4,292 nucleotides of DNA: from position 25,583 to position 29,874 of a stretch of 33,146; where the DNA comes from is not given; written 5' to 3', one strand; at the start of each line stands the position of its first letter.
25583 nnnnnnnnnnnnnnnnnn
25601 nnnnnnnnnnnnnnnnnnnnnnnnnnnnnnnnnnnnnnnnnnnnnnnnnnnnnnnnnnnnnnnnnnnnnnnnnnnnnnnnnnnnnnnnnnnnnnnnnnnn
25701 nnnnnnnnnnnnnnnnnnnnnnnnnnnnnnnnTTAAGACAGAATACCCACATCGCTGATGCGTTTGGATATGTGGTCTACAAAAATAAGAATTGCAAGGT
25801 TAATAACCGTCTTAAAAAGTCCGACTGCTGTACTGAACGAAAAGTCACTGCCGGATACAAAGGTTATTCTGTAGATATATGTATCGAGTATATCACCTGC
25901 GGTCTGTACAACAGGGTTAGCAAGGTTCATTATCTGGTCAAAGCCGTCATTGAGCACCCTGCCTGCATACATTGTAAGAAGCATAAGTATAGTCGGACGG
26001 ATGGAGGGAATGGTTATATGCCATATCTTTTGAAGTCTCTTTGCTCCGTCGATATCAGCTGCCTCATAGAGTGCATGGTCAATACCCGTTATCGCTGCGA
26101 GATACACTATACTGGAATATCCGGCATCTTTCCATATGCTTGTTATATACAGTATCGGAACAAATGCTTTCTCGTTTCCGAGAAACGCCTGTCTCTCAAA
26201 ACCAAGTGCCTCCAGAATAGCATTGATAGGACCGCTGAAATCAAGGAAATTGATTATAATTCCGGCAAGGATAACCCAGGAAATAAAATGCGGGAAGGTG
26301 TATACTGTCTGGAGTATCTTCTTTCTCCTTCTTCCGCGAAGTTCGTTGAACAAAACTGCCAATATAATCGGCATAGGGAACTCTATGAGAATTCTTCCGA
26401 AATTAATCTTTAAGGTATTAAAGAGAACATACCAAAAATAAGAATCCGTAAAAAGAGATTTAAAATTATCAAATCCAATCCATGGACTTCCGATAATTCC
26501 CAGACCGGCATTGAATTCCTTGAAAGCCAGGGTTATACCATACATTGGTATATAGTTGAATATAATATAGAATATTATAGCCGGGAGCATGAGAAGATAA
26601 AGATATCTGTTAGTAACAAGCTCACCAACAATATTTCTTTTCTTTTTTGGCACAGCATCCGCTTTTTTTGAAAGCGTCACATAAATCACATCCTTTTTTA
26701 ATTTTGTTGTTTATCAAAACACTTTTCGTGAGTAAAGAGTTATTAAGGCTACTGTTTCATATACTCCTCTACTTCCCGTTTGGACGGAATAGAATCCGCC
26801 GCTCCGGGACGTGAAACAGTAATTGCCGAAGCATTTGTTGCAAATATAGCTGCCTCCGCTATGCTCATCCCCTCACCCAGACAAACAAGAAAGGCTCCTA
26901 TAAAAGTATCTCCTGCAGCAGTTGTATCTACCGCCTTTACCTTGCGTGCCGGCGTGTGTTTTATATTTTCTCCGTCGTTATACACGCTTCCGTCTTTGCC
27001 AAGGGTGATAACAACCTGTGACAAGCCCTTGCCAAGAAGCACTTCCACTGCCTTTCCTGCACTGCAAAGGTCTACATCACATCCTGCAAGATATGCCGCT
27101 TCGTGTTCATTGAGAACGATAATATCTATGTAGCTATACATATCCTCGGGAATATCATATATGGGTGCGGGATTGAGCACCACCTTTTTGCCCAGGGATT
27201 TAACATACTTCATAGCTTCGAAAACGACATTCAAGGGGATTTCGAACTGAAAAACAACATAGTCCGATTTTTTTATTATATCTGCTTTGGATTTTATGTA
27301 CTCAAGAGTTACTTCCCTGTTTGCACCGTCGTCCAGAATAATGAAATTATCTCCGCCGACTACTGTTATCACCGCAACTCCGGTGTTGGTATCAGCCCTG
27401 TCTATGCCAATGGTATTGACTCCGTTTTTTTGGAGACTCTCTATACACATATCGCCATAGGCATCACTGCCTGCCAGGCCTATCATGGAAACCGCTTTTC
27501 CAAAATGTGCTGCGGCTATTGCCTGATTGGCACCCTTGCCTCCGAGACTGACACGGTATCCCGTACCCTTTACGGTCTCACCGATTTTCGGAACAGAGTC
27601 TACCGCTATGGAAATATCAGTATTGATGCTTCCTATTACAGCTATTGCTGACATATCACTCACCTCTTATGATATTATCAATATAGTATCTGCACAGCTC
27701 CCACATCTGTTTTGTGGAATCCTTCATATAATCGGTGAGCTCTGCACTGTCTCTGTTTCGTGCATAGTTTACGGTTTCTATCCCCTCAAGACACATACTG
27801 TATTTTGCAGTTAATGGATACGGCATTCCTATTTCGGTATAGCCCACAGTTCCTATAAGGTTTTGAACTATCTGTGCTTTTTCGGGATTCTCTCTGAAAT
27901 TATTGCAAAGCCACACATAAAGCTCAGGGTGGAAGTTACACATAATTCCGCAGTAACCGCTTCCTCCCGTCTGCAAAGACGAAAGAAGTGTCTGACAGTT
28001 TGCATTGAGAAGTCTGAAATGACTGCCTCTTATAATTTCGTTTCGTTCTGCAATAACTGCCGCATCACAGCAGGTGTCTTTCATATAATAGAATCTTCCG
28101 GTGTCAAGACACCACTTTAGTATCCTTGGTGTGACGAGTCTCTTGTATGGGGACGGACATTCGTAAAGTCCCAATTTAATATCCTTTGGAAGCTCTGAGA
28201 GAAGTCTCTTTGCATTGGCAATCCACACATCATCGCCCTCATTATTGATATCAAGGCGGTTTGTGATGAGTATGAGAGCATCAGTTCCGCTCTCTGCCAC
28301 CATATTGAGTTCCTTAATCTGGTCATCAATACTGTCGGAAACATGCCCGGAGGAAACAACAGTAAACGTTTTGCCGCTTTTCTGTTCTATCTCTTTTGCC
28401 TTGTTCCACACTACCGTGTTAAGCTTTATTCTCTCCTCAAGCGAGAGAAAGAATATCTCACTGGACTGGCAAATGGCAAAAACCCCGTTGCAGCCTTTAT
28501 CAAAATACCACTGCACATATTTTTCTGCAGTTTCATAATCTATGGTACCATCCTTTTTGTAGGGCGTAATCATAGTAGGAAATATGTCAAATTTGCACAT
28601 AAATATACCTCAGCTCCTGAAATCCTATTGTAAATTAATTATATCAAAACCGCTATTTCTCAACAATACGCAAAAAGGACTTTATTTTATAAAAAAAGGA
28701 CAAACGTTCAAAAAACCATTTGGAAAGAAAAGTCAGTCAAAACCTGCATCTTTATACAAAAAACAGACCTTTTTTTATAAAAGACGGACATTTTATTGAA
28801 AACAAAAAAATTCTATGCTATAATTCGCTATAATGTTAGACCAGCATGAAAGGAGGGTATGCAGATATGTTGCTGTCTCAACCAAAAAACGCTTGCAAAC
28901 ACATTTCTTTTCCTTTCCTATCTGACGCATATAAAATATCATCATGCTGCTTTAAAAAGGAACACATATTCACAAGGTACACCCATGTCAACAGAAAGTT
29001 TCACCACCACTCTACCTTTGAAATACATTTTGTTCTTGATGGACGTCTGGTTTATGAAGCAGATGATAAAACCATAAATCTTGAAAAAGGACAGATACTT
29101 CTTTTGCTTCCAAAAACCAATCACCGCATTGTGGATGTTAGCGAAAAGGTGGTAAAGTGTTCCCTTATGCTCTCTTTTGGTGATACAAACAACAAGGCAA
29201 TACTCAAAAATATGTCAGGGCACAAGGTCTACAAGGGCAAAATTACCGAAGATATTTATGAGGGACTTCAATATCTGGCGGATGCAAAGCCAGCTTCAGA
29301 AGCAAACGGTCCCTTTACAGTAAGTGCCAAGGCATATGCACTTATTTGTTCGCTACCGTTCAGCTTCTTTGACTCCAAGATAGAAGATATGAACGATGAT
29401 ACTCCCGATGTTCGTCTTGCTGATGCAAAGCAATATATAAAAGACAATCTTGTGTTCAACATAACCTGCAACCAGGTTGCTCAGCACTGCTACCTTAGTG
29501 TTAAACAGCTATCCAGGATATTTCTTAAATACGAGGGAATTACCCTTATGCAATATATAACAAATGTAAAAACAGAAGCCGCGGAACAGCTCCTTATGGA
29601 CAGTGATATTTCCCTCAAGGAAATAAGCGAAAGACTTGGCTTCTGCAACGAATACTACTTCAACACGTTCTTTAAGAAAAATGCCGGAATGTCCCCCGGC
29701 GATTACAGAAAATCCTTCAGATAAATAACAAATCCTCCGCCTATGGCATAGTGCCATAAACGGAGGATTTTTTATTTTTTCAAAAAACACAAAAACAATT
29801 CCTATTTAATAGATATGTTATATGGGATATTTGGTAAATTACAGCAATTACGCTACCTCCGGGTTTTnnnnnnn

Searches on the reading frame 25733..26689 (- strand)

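Call 7: search_protein_families(library=pfam, proteins=[window:25733-26689:-], max_evalue=0.001)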
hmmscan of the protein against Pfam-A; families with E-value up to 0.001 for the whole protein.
window:25733-26689:- (318 aa): 1 family
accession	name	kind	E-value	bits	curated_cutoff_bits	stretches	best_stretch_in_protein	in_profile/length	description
PF00528.27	BPD_transp_1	-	1.2e-17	64.6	26.4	1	108-312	2-183/184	Binding-protein-dependent transport system inner membrane component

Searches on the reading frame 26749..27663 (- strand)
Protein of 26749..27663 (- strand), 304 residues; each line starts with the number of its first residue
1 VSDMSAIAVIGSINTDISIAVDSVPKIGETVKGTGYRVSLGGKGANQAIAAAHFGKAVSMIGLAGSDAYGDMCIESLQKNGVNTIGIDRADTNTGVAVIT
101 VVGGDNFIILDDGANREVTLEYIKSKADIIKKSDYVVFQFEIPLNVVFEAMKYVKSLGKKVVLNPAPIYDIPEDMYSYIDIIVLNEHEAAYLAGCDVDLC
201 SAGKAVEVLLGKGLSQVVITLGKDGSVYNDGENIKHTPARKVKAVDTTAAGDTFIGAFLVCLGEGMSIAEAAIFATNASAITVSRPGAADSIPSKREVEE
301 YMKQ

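Call 7: search_protein_families(library=pfam, proteins=[window:26749-27663:-], max_evalue=0.001)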
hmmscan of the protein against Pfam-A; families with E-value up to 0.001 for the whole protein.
window:26749-27663:- (304 aa): 1 family
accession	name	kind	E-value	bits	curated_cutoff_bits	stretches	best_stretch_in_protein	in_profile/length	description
PF00294.29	PfkB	-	1.2e-61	209.1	25.8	1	5-294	2-301/302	pfkB family carbohydrate kinase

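Call 77: search_protein_families(library=ncbifam, proteins=[window:26749-27663:-], max_evalue=0.00001)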
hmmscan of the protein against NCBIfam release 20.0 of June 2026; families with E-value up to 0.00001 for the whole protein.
window:26749-27663:- (304 aa): 23 families
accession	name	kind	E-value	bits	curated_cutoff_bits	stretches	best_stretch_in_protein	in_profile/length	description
TIGR02152.1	D_ribokin_bact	equivalog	4.8e-97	324.9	299.65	1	7-300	1-298/298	ribokinase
NF008353.0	PRK11142.1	equivalog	9.3e-84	281.5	341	1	4-303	2-304/307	ribokinase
NF041134.1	R1P_kin_Thcocales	equivalog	5.4e-31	108.1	500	1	8-300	4-280/291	ADP-dependent ribose-1-phosphate kinase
TIGR04382.1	myo_inos_iolC_N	equivalog_domain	5.1e-26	91.7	300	1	34-302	27-309/309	5-dehydro-2-deoxygluconokinase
TIGR03168.1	1-PFK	subfamily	2.4e-23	82.5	216.4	1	16-302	11-299/305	hexose kinase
NF053626.1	RibKinHalex1628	equivalog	4.4e-23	82.2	330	1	4-303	1-292/293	ATP-dependent ribose-1-phosphate kinase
NF049991.1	TagKinase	equivalog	4e-22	78.4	420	1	51-303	51-316/321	tagatose kinase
TIGR03828.1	pfkB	equivalog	1.4e-21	76.8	292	1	16-302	11-299/305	1-phosphofructokinase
TIGR02198.1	rfaE_dom_I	equivalog_domain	2.7e-20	72.7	345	1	38-290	45-304/315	D-glycero-beta-D-manno-heptose-7-phosphate kinase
NF007321.0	PRK09813.1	equivalog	6.2e-19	68.5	247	1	41-288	24-260/261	fructoselysine 6-kinase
NF006957.1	PRK09434.1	equivalog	1.2e-17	64.4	450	1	39-297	25-301/302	fructokinase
NF040938.1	KDG_KDGal_kin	equivalog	1.4e-17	63.8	400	1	176-303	181-304/305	bifunctional 2-dehydro-3-deoxygluconokinase/2-dehydro-3-deoxygalactonokinase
NF007416.0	PRK09954.1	equivalog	8.6e-16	57.8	561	1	7-283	60-340/362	sugar kinase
NF041164.1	NucKinThplmales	equivalog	8e-15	54.8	450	1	4-281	1-270/295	nucleoside kinase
NF008454.0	PRK11316.1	equivalog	1.1e-14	53.9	521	1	42-300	51-310/475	bifunctional D-glycero-beta-D-manno-heptose-7-phosphate kinase/D-glycero-beta-D-manno-heptose 1-phosphate adenylyltransferase HldE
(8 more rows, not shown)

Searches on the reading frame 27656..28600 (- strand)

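Call 7: search_protein_families(library=pfam, proteins=[window:27656-28600:-], max_evalue=0.001)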
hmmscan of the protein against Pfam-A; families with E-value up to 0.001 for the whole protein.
window:27656-28600:- (314 aa): 1 family
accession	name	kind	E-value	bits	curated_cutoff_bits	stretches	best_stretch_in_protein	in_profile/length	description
PF00701.28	DHDPS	-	8.7e-17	61.2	22.1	1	6-282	5-269/289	Dihydrodipicolinate synthetase family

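Call 77: search_protein_families(library=ncbifam, proteins=[window:27656-28600:-], max_evalue=0.00001)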
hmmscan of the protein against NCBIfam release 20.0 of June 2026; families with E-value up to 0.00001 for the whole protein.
window:27656-28600:- (314 aa): 1 family
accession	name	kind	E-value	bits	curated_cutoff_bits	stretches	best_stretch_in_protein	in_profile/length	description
TIGR00674.1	dapA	equivalog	3.2e-14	52.4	206.15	1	7-275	3-259/286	4-hydroxy-tetrahydrodipicolinate synthase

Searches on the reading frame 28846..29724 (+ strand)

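Call 7: search_protein_families(library=pfam, proteins=[window:28846-29724:+], max_evalue=0.001)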
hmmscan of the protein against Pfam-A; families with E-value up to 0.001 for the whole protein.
window:28846-29724:+ (292 aa): 4 families
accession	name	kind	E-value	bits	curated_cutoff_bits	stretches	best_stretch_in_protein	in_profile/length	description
PF12833.13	HTH_18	-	5.4e-20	71.9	33.6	1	212-289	2-79/80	Helix-turn-helix domain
PF00165.29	HTH_AraC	-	1.2e-14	54.4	26.6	2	252-289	6-42/42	Bacterial regulatory helix-turn-helix proteins, AraC family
PF02311.25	AraC_binding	-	1.3e-10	41.6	21.1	1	40-100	6-66/135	AraC-like ligand binding domain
PF07883.17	Cupin_2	-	1.7e-07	31.3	27.2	1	52-105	13-66/70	Cupin domain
